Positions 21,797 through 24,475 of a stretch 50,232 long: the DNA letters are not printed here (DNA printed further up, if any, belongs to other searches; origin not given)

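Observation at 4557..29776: Mosaic glycan-assembly island built around a secreted beta-roll repeat protein: candidate surface-layer/adhesin plus dedicated glycan system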

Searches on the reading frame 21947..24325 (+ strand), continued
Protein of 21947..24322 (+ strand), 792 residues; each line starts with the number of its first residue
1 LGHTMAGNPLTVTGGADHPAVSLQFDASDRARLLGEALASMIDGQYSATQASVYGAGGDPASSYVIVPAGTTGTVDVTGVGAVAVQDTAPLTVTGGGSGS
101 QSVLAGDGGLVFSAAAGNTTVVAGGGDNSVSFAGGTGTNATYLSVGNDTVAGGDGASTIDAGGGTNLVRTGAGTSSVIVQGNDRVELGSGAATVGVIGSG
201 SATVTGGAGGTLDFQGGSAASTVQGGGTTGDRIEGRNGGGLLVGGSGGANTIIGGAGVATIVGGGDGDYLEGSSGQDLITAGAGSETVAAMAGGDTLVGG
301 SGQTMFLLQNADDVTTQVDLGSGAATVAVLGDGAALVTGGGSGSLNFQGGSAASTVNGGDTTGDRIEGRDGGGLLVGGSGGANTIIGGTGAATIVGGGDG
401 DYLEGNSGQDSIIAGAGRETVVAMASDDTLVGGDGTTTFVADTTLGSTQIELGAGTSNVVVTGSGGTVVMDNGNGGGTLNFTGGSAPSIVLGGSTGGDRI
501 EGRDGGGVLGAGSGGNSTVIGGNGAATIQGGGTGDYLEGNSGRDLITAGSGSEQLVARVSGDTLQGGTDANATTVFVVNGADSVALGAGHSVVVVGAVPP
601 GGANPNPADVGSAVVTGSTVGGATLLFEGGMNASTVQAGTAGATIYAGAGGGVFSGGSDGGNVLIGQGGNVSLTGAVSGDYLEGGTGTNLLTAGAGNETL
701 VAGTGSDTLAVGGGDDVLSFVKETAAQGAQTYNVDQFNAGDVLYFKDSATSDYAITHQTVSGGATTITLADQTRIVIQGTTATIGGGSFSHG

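Call 96: find_related_loci(query=window:21959-24322:+, collection=metagenome_contigs, flank=10000)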
Query window:21959-24322:+ (788 aa) in metagenome_contigs; peptide patterns used: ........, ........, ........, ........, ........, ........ (x = any residue, [..] = any of these).
207 stretches matched a pattern; 3 encode a relative of the query (tblastn E <= 1e-3); 3 distinct loci.
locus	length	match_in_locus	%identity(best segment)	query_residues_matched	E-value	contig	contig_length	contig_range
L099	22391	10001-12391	75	1-788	0e+0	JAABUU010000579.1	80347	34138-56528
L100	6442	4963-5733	76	1-500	2e-96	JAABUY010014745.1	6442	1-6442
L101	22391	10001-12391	75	1-788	0e+0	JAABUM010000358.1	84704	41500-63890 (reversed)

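Call 99: search_protein_families(library=pfam, proteins=[L099:1-1236:+, L099:1574-2950:-, L099:18193-19674:+, L099:20034-22391:+, L099:1308-1574:-, L099:3886-4320:+], max_evalue=0.001)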
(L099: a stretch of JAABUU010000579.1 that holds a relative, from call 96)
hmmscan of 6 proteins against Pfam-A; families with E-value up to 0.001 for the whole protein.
L099:1-1236:+ (412 aa): 3 families
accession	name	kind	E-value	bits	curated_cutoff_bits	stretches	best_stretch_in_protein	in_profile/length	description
PF00083.30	Sugar_tr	-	8.5e-40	137.4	22.3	1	2-370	47-419/452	Sugar (and other) transporter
PF07690.21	MFS_1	-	3.5e-32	112.1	33.4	2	2-299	33-291/347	Major Facilitator Superfamily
PF12832.13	MFS_1_like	-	0.00043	19.9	25.2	0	2-111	248-357/373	MFS_1 like family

L099:1574-2950:- (459 aa): 1 family
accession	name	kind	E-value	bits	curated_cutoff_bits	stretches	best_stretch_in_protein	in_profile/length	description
PF03601.19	Cons_hypoth698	-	1.9e-41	142.4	24.5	1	103-429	5-302/304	Conserved hypothetical protein 698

L099:18193-19674:+ (494 aa): 2 families
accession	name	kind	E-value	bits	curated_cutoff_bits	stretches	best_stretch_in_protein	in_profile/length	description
PF13229.12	Beta_helix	-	8.5e-16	58.4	25.9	2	281-405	31-147/158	Right handed beta helix region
PF05048.19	NosD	-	1.3e-07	31.8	23.6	1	278-398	65-175/212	Periplasmic copper-binding protein (NosD)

L099:20034-22391:+ (786 aa): 3 families
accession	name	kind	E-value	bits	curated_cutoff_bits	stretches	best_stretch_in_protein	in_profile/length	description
PF00535.33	Glycos_transf_2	-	1.6e-22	80.7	23.3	1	210-332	1-126/168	Glycosyl transferase family 2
PF13692.12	Glyco_trans_1_4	-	9.7e-20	71.7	27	1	663-770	2-112/142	Glycosyl transferases group 1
PF13641.12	Glyco_tranf_2_3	-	2.5e-11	44.5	27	1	207-424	1-217/230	Glycosyltransferase like family 2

L099:1308-1574:- (89 aa): 0 families

L099:3886-4320:+ (145 aa): 0 families
